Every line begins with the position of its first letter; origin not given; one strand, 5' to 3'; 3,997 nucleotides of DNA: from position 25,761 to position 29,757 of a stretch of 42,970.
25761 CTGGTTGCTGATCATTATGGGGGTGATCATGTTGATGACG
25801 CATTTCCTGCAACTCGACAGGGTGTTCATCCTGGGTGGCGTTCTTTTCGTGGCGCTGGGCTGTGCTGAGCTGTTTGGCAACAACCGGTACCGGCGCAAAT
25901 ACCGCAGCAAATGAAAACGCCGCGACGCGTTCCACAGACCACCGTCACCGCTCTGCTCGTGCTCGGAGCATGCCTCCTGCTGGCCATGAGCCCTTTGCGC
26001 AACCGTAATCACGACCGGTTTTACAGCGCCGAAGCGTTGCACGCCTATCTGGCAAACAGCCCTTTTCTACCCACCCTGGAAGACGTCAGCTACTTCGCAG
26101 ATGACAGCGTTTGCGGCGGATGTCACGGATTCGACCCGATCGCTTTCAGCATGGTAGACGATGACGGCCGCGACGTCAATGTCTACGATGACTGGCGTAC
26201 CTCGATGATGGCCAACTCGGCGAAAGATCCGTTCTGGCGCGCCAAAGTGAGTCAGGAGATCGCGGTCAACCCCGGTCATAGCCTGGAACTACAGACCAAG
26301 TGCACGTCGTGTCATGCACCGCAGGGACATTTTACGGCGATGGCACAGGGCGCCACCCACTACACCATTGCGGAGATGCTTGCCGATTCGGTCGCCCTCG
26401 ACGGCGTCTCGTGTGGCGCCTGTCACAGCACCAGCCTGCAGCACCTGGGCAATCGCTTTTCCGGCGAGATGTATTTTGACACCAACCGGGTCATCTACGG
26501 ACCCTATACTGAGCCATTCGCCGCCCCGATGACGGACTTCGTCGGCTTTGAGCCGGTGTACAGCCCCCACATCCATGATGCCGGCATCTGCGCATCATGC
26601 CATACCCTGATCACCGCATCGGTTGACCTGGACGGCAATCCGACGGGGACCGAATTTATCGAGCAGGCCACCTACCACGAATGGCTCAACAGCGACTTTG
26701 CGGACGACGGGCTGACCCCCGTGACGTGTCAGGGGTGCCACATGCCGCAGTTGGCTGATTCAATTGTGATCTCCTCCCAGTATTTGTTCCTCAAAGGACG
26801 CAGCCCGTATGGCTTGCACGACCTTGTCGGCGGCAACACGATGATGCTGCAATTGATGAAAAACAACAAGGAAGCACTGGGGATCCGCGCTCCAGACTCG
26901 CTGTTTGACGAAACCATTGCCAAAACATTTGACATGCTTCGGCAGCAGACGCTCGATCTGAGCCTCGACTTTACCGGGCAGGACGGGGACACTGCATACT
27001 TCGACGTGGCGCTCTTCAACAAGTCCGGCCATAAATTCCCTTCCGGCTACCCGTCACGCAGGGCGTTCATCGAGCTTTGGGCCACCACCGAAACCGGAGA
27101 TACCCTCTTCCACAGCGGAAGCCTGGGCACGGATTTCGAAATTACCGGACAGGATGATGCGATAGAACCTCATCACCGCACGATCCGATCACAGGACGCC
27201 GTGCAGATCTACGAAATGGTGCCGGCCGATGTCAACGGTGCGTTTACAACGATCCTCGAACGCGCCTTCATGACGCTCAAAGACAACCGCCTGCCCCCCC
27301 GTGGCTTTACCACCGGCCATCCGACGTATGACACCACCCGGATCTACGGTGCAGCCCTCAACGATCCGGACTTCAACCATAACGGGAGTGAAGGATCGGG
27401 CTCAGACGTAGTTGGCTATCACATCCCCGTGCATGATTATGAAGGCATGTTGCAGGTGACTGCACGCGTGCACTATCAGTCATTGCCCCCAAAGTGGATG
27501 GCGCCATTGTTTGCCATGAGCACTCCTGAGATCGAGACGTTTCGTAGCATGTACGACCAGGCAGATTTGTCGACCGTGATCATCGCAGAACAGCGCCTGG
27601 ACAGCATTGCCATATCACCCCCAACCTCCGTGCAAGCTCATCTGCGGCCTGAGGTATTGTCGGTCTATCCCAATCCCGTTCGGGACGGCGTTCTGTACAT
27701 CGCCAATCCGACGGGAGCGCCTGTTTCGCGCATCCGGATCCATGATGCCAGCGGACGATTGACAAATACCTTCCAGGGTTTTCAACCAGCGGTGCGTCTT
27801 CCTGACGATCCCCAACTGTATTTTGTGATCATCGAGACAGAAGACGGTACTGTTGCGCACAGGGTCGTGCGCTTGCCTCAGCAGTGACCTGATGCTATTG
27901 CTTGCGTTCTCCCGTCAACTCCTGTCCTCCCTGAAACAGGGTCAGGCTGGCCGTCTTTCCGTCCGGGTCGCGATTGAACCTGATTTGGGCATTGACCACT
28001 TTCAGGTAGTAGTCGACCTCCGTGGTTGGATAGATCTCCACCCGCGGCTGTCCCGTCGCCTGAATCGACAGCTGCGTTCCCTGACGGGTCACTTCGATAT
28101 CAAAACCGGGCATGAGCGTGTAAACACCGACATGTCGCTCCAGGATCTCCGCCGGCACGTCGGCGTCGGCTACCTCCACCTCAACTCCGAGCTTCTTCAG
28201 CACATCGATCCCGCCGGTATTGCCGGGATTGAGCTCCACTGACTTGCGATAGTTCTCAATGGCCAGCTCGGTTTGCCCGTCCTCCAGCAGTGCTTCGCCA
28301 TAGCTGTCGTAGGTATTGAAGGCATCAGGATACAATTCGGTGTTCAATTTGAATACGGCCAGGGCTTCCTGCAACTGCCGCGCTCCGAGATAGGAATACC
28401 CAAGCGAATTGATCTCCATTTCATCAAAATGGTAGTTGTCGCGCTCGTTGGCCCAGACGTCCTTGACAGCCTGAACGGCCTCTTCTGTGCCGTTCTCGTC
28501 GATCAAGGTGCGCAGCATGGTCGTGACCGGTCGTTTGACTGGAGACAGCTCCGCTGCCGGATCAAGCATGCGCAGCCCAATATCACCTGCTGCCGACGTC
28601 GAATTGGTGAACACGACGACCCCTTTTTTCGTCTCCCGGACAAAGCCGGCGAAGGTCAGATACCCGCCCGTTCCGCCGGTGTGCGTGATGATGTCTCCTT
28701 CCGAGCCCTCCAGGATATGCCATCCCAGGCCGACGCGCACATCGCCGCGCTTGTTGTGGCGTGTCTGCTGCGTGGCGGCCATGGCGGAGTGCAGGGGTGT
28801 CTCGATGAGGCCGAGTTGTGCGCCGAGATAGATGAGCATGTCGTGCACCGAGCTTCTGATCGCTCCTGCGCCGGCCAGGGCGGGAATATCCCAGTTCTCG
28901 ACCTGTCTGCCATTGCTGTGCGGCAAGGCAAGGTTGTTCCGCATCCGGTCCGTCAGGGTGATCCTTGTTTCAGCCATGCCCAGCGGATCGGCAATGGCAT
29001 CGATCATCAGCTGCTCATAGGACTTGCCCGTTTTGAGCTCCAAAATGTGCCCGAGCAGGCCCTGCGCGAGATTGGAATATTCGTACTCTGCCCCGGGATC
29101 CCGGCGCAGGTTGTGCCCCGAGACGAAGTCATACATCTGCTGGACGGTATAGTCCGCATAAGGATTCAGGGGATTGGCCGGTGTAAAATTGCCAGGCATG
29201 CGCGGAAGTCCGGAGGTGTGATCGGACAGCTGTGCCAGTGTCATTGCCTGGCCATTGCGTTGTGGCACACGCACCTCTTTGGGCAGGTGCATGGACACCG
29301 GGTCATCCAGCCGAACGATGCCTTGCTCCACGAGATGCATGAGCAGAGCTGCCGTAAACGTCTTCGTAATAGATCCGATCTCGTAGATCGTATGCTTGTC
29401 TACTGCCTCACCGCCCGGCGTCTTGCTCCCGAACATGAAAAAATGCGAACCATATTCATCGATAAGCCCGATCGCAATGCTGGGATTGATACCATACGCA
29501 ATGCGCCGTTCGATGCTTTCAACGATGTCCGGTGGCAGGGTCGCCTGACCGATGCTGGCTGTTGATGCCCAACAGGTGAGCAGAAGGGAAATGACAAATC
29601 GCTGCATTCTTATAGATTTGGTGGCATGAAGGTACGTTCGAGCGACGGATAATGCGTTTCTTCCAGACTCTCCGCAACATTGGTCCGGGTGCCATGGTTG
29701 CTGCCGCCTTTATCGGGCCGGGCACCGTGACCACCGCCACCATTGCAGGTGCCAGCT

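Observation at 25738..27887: Secreted pentaheme c-type cytochrome with a T9SS sorting domain, coupled to a tiny membrane protein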

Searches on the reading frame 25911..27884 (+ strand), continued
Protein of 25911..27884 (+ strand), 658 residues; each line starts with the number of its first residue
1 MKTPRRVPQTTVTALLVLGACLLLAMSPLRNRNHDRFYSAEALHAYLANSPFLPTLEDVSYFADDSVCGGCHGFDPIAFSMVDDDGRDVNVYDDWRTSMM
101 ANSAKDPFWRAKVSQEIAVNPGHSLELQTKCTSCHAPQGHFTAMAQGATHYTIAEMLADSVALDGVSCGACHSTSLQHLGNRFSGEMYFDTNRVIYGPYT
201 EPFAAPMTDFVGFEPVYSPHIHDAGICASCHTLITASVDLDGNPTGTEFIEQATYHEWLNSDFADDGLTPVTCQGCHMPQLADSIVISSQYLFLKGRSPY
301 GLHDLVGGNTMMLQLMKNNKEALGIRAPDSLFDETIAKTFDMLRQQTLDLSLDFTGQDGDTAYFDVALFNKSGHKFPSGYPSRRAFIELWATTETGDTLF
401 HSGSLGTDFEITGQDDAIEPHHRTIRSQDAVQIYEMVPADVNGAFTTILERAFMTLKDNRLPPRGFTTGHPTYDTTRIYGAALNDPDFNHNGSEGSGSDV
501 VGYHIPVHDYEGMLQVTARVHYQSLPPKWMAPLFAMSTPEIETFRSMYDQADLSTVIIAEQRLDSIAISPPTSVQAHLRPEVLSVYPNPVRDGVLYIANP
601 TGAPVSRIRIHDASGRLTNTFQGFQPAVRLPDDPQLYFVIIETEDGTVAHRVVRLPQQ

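Call 88: fold_search(model_id=the predicted structure, library=pdb)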
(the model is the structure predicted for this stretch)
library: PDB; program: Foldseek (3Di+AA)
matches with E <= 10: 1111; with E <= 0.001: 33
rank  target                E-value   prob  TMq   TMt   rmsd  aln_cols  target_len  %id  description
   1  5ze8                  1.7e-16  1.00  0.42  0.68   6.4       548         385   17  Crystal structure of a penta-heme cytochrome c552 from Thermochromatium tepidum (released 2018-04-25)
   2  5y1a                  1.9e-07  1.00  0.13  0.23  16.6       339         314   14  HBP35 of Porphyromonas gingivalis (released 2018-07-25)
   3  7ptp_A                2.5e-05  0.99  0.11  0.10  17.5       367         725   10  In-situ structure of pentameric S-layer protein (released 2021-12-15)
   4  7uzs                  2.6e-05  1.00  0.12  0.12  18.9       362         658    9  Protein 4.2 (local refinement from consensus reconstruction of ankyrin complex classes) (released 2022-07-20)
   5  4kkq_B                3.9e-05  1.00  0.12  0.31  17.2       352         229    8  Crystal structure of Vibrio cholerae RbmA (crystal form 1) (released 2013-05-22)
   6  4kkq_A                4.7e-05  0.99  0.12  0.29  17.2       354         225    9  Crystal structure of Vibrio cholerae RbmA (crystal form 1) (released 2013-05-22)
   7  8csw                  4.7e-05  0.99  0.12  0.12  18.7       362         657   10  Local refinement of protein 4.2 in Class 2 of erythrocyte ankyrin-1 complex (released 2022-07-20)
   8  4be6_A                6.3e-05  1.00  0.13  0.32  16.5       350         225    8  V. cholera biofilm scaffolding protein RbmA (released 2013-12-18)
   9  6kzb_C                7.0e-05  0.99  0.12  0.13  18.0       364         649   11  Transglutaminase2 complexed with calcium (released 2020-12-09)
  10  3s3j_A                9.9e-05  0.99  0.13  0.13  15.9       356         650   10  Transglutaminase 2 in complex with a novel inhibitor (released 2012-06-06)
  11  4be5_A                1.1e-04  1.00  0.12  0.31  17.2       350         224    8  V. cholera biofilm scaffolding protein RbmA (released 2013-12-18)
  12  2w1n                  1.1e-04  0.96  0.11  0.26  16.2       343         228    6  cohesin and fibronectin type-III double module construct from the Clostridium perfringens glycoside hydrolase GH84C (released 2009-02-03)
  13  4kkp_B                1.2e-04  0.98  0.12  0.27  17.7       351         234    8  Crystal structure of Vibrio cholerae RbmA (crystal form 2) (released 2013-05-22)
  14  6kzb_A                1.4e-04  0.99  0.13  0.12  17.1       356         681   10  Transglutaminase2 complexed with calcium (released 2020-12-09)
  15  4kkp_A                1.4e-04  0.98  0.12  0.27  18.0       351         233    8  Crystal structure of Vibrio cholerae RbmA (crystal form 2) (released 2013-05-22)
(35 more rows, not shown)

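Call 89: search_solved_structures(query=A2, max_evalue=1, show_alignments=3)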
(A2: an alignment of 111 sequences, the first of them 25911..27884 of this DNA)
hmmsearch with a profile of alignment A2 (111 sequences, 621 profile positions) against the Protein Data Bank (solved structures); distinct sequences matched with E-value up to 1: 42.
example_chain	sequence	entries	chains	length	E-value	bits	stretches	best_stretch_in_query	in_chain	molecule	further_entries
5ze8_A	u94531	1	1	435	3.5e-11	45.5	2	318-380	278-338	cytochrome c552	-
9wt8_A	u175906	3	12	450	8.8e-07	31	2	337-379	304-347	Cytochrome c,Multiheme cytochrome c selenoprotein (MccSep)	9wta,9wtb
9wt9_A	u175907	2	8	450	1e-06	30.7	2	1-264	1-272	Cytochrome c,Multiheme cytochrome c selenoprotein mutant (MccSep U325A) | Cytochrome c,Multiheme cytochrome c selenoprotein (MccSep)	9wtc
5ag8_A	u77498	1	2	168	0.00071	21.4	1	534-620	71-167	GINGIPAIN R2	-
8bcx_A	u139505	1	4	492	0.00082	21.2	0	99-158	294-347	Nitrite reductase (cytochrome; ammonia-forming)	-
8wdu_C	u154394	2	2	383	0.001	20.8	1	108-153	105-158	Photosynthetic reaction center cytochrome c subunit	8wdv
5ag9_A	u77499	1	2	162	0.0011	20.8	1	524-620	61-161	Gingipain R2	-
7pq4_A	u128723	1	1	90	0.0013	20.6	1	567-620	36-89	Arginine-specific cysteine proteinase (Arg-gingipain)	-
5hfs_A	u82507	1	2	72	0.0013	20.5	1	567-620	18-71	Gingipain R2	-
8glk_D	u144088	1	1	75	0.0018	20.1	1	555-620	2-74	Endonuclease I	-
8glj_D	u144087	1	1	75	0.0096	17.7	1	555-620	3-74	Por secretion system C-terminal sorting domain-containing protein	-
9whd_A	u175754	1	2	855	0.016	16.9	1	535-615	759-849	GH167 glycoside hydrolase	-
7pzj_A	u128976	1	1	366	0.017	16.8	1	532-617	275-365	Lipase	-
7vrj_C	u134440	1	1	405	0.019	16.7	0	108-153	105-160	Photosynthetic reaction center cytochrome c subunit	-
3ubr_A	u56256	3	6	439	0.069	14.8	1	235-261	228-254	Cytochrome c-552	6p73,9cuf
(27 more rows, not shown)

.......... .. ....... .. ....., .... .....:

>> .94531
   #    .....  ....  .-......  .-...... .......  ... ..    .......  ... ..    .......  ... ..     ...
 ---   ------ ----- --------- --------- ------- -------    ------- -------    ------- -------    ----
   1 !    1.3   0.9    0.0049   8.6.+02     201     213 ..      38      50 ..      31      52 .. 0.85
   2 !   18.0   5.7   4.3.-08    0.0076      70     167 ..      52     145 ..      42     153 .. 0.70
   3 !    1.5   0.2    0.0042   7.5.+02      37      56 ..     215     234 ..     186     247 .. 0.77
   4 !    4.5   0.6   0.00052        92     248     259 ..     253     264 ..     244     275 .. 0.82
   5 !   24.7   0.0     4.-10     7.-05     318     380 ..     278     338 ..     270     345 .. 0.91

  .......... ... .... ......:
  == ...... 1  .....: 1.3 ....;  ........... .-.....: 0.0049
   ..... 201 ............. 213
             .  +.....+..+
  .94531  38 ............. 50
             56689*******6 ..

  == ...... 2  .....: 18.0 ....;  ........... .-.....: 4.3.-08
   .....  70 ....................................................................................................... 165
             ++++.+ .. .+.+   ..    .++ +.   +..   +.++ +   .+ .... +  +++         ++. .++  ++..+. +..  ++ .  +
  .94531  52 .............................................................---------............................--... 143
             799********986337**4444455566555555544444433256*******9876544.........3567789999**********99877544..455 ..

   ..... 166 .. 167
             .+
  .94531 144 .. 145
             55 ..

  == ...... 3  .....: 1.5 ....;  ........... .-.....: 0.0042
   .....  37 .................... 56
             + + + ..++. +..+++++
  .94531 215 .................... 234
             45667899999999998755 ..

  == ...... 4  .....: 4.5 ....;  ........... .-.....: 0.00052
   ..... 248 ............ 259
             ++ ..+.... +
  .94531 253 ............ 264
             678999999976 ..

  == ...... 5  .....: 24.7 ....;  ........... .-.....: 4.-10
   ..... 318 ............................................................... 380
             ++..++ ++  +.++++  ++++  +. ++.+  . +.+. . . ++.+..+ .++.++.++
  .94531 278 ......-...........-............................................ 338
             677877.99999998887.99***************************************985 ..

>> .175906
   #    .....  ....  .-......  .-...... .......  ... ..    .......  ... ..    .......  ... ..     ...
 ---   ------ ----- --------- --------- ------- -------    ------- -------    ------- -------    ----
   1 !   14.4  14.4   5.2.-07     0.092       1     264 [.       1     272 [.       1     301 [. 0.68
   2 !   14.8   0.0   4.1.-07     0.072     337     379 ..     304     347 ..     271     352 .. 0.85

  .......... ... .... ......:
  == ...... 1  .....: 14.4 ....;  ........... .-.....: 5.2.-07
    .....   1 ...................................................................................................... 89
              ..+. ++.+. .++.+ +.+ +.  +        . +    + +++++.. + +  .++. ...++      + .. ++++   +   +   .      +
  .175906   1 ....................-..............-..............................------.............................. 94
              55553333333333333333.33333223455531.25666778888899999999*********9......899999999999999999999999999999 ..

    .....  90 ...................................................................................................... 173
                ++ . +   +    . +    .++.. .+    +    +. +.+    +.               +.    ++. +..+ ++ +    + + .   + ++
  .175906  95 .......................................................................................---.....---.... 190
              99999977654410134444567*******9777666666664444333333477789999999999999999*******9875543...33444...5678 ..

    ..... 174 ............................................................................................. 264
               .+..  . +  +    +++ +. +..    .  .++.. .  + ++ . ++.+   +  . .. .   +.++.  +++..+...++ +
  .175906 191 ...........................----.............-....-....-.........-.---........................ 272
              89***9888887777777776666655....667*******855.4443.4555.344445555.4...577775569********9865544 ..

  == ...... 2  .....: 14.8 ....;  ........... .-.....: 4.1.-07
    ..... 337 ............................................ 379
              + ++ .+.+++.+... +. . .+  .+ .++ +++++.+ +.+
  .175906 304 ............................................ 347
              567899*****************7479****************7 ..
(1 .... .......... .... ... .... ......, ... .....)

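Call 91: search_protein_families(library=pfam, proteins=[P0134, P0135, P0157, P0169, P0187, P0189, P0194, P0235, P0248, P0267], max_evalue=0.0001)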
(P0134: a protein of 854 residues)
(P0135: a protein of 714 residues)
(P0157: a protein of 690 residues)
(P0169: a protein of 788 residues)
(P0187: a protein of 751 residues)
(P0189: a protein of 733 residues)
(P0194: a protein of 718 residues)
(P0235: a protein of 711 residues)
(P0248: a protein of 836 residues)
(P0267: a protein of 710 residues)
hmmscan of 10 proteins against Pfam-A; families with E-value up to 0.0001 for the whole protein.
P0134 (854 aa): 3 families
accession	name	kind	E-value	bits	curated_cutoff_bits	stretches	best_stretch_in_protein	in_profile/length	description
PF18962.6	Por_Secre_tail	-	6.8e-10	39.5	27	1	764-851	1-73/75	Secretion system C-terminal sorting domain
PF14522.11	Cytochrome_C7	-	9.1e-10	38.7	24.8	0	113-163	8-49/67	Cytochrome c7 and related cytochrome c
PF22113.1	Mtrc-MtrF_II-IV_dom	-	4.4e-07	30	30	0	51-164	75-165/176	Outer membrane cytochrome MtrC/MtrF-like, domains II/IV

P0135 (714 aa): 3 families
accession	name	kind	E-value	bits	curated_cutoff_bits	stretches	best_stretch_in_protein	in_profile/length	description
PF14522.11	Cytochrome_C7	-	1.1e-05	25.6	24.8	0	112-167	5-54/67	Cytochrome c7 and related cytochrome c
PF14537.11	Cytochrom_c3_2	-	2.6e-05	25.1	25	0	104-165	13-68/79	Cytochrome c3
PF22113.1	Mtrc-MtrF_II-IV_dom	-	2.8e-05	24.2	30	0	210-264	79-129/176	Outer membrane cytochrome MtrC/MtrF-like, domains II/IV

P0157 (690 aa): 2 families
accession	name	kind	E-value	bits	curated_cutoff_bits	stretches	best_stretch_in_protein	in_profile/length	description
PF22113.1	Mtrc-MtrF_II-IV_dom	-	9.6e-07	28.9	30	0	49-158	79-165/176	Outer membrane cytochrome MtrC/MtrF-like, domains II/IV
PF14537.11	Cytochrom_c3_2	-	1.6e-05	25.7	25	0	108-158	22-66/79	Cytochrome c3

P0169 (788 aa): 3 families
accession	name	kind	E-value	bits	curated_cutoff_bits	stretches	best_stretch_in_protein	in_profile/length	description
PF22113.1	Mtrc-MtrF_II-IV_dom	-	3.9e-07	30.2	30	0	138-259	74-167/176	Outer membrane cytochrome MtrC/MtrF-like, domains II/IV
PF02335.20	Cytochrom_C552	-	1.4e-06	28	24.1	0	238-265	234-261/438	Cytochrome c552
PF14522.11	Cytochrome_C7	-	1.9e-05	24.8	24.8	0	138-255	43-66/67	Cytochrome c7 and related cytochrome c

P0187 (751 aa): 4 families
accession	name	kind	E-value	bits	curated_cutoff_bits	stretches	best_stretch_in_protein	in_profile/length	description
PF13442.11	Cytochrome_CBB3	-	4.9e-11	43.2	27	1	656-726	3-68/68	Cytochrome C oxidase, cbb3-type, subunit III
PF00034.26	Cytochrom_C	-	1.1e-08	36.7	21.3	1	657-692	2-33/90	Cytochrome c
PF14522.11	Cytochrome_C7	-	7.5e-06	26.1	24.8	0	79-187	13-67/67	Cytochrome c7 and related cytochrome c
PF22113.1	Mtrc-MtrF_II-IV_dom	-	3.6e-05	23.8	30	0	79-189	81-166/176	Outer membrane cytochrome MtrC/MtrF-like, domains II/IV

P0189 (733 aa): 2 families
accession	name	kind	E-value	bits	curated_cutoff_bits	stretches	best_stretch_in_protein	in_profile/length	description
PF22113.1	Mtrc-MtrF_II-IV_dom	-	6.1e-07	29.6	30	0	24-132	83-166/176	Outer membrane cytochrome MtrC/MtrF-like, domains II/IV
PF14522.11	Cytochrome_C7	-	2.4e-05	24.5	24.8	0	110-130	54-67/67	Cytochrome c7 and related cytochrome c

P0194 (718 aa): 3 families
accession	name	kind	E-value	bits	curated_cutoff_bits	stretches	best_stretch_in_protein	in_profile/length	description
PF14537.11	Cytochrom_c3_2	-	1.5e-07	32.2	25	0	89-147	22-66/79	Cytochrome c3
PF14522.11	Cytochrome_C7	-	2.3e-07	31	24.8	0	129-257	5-66/67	Cytochrome c7 and related cytochrome c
PF22113.1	Mtrc-MtrF_II-IV_dom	-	6.3e-07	29.5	30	1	24-148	69-166/176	Outer membrane cytochrome MtrC/MtrF-like, domains II/IV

P0235 (711 aa): 3 families
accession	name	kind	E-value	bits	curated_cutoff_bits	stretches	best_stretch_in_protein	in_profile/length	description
PF03160.20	Calx-beta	-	8.2e-14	52.1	27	1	53-143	6-98/119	Calx-beta domain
PF22113.1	Mtrc-MtrF_II-IV_dom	-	1.1e-06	28.8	30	1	166-290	69-166/176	Outer membrane cytochrome MtrC/MtrF-like, domains II/IV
PF14522.11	Cytochrome_C7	-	3.9e-05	23.8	24.8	0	327-395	27-66/67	Cytochrome c7 and related cytochrome c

P0248 (836 aa): 2 families
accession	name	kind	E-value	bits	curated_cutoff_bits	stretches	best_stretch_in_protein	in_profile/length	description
PF00753.33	Lactamase_B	-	1.9e-10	41.5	22.7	1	622-700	9-88/196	Metallo-beta-lactamase superfamily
PF02335.20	Cytochrom_C552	-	1e-05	25.2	24.1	0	141-228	246-321/438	Cytochrome c552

P0267 (710 aa): 0 families

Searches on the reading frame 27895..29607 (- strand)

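Call 22: search_protein_families(library=pfam, proteins=[window:27895-29607:-], max_evalue=0.001)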
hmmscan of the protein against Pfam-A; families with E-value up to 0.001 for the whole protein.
window:27895-29607:- (570 aa): 6 families
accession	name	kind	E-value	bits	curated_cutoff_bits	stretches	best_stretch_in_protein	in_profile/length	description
PF00144.29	Beta-lactamase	-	1.7e-59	202.1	27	1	43-339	16-313/329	Beta-lactamase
PF11954.13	DUF3471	-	9.3e-11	42.5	29.3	1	484-567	7-102/103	Domain of unknown function (DUF3471)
PF07719.23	TPR_2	-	6.7e-06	26.3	27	0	433-463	4-34/34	Tetratricopeptide repeat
PF00515.34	TPR_1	-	1.6e-05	25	27.8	0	437-463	8-34/34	Tetratricopeptide repeat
PF13181.12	TPR_8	-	5.7e-05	23.4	25.7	0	433-462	4-33/34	Tetratricopeptide repeat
PF13424.12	TPR_12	-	0.00084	19.9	30.1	0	412-459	26-74/77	Tetratricopeptide repeat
